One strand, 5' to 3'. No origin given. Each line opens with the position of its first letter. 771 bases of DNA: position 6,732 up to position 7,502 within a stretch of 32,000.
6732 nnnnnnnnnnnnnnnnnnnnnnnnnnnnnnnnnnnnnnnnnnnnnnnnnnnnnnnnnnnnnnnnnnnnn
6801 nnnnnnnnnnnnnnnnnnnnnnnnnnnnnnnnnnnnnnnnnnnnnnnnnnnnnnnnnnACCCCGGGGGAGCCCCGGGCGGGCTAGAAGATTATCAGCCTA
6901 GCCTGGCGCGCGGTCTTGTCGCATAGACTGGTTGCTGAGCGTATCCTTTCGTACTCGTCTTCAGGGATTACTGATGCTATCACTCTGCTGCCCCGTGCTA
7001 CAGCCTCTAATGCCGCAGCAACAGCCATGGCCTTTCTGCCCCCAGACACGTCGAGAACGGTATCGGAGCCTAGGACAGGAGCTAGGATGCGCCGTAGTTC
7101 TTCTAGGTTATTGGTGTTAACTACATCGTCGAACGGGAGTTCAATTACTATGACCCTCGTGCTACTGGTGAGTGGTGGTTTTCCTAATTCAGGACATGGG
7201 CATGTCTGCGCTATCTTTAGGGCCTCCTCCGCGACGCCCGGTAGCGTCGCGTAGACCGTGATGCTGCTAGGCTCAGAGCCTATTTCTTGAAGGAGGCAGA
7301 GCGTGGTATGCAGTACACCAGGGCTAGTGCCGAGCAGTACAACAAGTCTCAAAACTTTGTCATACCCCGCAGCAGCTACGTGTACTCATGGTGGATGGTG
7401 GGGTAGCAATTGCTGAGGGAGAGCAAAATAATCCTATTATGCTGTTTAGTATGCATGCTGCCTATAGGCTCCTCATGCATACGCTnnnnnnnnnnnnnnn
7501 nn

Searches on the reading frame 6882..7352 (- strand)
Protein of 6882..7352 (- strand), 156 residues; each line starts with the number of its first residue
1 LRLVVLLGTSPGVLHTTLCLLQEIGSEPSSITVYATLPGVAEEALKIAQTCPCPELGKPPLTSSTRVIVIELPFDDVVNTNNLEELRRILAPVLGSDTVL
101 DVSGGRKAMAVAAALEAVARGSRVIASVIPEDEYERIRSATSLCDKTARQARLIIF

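Call 70: search_protein_families(library=pfam, proteins=[window:6882-7352:-], max_evalue=0.01)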
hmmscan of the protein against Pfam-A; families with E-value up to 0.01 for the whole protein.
window:6882-7352:- (156 aa): 1 family
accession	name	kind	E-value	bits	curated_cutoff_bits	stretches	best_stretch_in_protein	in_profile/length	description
PF09623.16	Cas_NE0113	-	2.1e-05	24.8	23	1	10-117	1-118/208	CRISPR-associated protein NE0113 (Cas_NE0113)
